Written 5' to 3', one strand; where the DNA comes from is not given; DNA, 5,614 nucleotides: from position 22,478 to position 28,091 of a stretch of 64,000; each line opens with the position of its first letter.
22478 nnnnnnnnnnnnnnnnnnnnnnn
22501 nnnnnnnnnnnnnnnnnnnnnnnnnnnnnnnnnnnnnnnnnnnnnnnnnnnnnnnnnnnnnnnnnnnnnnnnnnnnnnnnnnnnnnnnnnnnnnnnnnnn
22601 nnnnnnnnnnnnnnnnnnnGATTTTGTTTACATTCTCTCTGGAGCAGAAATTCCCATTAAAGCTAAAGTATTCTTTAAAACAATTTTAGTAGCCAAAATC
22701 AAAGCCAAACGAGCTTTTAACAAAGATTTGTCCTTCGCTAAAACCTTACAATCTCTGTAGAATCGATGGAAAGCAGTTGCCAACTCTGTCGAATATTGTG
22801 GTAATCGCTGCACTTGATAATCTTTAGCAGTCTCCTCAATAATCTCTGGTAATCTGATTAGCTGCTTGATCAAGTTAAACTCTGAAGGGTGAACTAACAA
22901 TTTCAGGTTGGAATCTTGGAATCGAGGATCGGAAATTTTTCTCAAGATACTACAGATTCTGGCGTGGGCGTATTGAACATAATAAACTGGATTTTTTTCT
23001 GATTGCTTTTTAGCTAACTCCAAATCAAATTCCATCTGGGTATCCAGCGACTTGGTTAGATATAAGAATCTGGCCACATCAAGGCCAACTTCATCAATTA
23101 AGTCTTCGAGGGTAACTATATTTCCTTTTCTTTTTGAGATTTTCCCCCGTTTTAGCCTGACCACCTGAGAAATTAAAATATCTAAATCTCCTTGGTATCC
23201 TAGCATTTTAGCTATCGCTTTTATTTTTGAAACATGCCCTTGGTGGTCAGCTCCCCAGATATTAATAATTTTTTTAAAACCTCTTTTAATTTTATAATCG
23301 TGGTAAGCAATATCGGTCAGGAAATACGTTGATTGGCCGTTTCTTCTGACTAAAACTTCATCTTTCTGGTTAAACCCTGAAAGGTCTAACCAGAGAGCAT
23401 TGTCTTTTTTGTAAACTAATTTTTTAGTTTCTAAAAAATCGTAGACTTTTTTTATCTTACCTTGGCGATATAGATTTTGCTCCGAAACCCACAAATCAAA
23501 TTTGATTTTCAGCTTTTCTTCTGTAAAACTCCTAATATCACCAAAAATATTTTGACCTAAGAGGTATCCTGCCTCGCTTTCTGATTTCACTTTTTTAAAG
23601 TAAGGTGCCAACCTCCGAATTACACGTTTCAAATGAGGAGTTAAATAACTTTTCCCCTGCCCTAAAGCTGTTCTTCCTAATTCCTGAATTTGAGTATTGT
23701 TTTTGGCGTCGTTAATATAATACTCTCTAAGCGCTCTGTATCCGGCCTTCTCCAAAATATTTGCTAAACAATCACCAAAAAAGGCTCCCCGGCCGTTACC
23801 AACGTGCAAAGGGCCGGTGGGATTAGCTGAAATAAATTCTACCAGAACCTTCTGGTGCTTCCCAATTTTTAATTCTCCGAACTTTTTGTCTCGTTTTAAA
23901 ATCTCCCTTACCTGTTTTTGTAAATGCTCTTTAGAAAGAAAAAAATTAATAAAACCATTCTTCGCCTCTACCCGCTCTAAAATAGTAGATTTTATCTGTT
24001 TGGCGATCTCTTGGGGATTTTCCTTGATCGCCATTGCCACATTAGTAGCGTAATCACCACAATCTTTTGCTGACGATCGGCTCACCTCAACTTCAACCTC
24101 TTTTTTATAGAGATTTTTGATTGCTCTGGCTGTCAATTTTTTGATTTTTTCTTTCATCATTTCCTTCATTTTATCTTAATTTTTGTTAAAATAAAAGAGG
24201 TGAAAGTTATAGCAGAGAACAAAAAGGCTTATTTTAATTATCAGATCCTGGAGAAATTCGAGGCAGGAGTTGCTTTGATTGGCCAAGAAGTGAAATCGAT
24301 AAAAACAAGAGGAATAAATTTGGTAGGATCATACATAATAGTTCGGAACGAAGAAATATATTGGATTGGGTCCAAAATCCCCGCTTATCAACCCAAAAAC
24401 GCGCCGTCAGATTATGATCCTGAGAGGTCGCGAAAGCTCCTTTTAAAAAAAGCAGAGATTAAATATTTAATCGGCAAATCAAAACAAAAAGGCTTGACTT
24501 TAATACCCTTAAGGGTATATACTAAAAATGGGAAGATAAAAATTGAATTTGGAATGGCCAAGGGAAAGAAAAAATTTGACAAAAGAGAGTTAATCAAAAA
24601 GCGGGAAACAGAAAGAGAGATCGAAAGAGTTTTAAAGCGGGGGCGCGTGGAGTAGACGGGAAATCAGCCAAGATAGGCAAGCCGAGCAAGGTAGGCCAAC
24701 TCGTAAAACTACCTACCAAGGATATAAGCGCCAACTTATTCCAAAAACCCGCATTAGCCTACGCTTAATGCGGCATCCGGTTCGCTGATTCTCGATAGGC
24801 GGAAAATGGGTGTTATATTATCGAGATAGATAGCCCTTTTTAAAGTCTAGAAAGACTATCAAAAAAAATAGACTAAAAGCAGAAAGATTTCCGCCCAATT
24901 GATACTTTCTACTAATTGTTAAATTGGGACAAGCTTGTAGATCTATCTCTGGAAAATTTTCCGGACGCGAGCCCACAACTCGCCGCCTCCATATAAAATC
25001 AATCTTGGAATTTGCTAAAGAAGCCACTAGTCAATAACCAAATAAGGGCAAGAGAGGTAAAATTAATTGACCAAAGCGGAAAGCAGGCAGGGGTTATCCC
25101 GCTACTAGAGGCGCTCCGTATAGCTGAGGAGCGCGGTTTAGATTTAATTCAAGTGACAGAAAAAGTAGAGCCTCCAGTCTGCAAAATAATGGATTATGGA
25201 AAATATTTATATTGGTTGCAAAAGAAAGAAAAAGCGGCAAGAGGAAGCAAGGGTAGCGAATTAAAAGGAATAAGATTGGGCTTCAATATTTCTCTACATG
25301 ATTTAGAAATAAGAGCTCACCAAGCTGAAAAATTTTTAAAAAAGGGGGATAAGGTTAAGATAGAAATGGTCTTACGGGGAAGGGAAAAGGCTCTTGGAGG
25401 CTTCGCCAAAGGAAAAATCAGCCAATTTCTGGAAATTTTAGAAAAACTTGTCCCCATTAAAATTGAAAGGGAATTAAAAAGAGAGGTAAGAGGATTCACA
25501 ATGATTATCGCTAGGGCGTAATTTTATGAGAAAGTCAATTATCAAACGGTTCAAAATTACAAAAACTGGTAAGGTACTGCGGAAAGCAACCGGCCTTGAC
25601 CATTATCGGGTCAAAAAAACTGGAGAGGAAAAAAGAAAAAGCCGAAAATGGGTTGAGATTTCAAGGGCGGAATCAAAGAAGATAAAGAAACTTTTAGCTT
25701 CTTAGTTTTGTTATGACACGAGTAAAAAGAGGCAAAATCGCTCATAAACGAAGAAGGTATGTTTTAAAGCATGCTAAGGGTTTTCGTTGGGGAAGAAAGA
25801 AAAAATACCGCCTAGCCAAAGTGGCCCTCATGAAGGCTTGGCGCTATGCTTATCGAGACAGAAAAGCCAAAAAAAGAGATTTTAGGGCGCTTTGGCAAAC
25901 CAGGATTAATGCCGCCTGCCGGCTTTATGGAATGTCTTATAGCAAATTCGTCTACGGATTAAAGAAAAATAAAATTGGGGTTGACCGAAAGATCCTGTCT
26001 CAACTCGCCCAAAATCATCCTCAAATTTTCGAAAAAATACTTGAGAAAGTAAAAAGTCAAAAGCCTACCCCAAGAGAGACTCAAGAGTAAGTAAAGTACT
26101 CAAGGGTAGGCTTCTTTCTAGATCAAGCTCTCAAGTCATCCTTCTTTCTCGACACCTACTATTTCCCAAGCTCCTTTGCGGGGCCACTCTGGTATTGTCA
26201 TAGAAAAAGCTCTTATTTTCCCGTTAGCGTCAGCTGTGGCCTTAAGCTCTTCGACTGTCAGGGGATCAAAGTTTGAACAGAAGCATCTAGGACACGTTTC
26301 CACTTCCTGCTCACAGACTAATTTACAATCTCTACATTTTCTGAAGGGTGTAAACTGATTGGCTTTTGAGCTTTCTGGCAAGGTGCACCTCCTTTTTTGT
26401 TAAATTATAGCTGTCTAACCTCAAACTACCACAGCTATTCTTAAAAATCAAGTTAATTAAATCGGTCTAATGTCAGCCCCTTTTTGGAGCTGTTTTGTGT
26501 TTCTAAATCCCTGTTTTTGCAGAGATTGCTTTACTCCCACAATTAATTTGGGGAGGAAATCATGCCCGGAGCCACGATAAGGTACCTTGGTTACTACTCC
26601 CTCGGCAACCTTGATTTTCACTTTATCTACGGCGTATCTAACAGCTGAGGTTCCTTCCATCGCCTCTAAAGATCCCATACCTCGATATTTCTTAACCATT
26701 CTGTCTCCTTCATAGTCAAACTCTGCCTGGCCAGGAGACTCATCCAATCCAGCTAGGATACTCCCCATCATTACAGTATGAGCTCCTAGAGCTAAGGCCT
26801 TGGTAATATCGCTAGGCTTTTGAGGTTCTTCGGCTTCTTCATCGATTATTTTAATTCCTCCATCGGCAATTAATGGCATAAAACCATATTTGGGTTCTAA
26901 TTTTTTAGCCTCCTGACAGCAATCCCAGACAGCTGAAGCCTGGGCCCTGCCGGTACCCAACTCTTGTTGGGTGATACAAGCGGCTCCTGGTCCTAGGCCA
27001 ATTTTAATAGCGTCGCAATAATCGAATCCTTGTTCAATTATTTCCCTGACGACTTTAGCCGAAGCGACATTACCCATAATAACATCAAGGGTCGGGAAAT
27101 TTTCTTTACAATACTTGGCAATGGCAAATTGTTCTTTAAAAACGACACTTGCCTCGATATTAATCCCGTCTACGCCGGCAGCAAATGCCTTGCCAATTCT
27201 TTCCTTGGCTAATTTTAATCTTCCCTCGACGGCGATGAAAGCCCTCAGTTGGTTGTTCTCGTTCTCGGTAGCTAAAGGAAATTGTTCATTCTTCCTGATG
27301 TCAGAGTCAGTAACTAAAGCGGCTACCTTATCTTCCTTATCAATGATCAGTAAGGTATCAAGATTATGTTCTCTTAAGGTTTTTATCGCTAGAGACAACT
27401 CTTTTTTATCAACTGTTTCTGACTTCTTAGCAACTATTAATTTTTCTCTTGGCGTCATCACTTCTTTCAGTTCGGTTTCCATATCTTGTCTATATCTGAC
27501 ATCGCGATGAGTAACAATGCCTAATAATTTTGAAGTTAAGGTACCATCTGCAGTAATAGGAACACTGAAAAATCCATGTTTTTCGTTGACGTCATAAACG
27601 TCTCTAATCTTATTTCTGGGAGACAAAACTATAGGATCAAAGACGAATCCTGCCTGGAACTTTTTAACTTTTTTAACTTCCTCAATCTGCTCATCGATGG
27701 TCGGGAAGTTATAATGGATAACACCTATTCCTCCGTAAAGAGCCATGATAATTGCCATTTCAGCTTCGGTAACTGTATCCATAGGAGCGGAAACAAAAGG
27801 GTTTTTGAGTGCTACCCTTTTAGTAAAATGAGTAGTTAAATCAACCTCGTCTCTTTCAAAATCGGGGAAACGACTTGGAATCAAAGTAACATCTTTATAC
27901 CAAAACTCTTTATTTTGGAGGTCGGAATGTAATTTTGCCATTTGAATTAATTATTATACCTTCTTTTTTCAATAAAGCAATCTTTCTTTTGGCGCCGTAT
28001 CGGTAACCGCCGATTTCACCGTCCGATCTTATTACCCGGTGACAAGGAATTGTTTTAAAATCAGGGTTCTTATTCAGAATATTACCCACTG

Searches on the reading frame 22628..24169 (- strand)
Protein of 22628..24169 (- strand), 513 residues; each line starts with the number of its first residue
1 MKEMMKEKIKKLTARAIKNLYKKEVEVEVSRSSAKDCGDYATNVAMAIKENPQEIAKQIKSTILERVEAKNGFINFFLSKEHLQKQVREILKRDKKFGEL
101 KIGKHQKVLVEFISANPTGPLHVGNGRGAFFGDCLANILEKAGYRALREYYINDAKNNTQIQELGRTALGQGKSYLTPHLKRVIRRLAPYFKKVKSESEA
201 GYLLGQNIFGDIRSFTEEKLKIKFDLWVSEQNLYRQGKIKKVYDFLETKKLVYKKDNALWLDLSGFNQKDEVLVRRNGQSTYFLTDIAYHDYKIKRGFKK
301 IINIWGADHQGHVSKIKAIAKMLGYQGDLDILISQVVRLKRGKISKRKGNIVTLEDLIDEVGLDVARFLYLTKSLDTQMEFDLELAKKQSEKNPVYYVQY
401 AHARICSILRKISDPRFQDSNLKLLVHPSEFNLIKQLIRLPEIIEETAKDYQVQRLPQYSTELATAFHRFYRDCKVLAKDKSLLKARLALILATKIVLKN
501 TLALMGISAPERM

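Call 59: search_protein_families(library=pfam, proteins=[window:22628-24169:-], max_evalue=0.00001)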
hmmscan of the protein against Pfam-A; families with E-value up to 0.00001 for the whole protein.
window:22628-24169:- (513 aa): 4 families
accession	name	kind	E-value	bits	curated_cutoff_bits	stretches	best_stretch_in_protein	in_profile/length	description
PF05746.21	DALR_1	-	1.2e-36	125.8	22.3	1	398-513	1-117/117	DALR anticodon binding domain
PF00750.26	tRNA-synt_1d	-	9e-21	74.6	23.3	1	86-364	1-300/349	tRNA synthetases class I (R), catalytic domain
PF03485.21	Arg_tRNA_synt_N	-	5.4e-11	43.4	21.5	1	8-78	2-85/85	Arginyl tRNA synthetase N terminal domain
PF01921.24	tRNA-synt_1f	-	5.4e-06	26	27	0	305-384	240-323/360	tRNA synthetases class I (K)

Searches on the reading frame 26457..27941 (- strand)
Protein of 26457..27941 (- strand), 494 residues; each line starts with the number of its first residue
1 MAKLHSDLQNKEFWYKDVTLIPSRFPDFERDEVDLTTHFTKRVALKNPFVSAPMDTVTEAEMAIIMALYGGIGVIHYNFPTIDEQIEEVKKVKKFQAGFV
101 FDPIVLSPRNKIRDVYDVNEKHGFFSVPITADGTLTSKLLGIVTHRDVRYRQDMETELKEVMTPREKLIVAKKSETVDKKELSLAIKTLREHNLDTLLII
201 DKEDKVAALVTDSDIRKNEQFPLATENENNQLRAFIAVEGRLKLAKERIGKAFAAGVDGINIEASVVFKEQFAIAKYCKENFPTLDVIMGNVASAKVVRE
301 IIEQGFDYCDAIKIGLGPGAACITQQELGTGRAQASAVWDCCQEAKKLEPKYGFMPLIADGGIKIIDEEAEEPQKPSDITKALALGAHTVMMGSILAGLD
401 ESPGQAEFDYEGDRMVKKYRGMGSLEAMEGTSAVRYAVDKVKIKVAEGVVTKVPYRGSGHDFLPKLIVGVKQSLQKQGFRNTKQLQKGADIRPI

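Call 59: search_protein_families(library=pfam, proteins=[window:26457-27941:-], max_evalue=0.00001)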
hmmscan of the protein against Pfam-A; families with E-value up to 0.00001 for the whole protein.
window:26457-27941:- (494 aa): 3 families
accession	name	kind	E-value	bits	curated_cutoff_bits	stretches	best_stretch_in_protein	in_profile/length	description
PF00478.31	IMPDH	-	9.7e-90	301.5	25.6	1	15-490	4-330/345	IMP dehydrogenase / GMP reductase domain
PF00571.33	CBS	-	1.2e-06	29.2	24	0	185-217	21-53/57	CBS domain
PF03060.21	NMO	-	7.7e-06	26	28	0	43-114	8-78/331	Nitronate monooxygenase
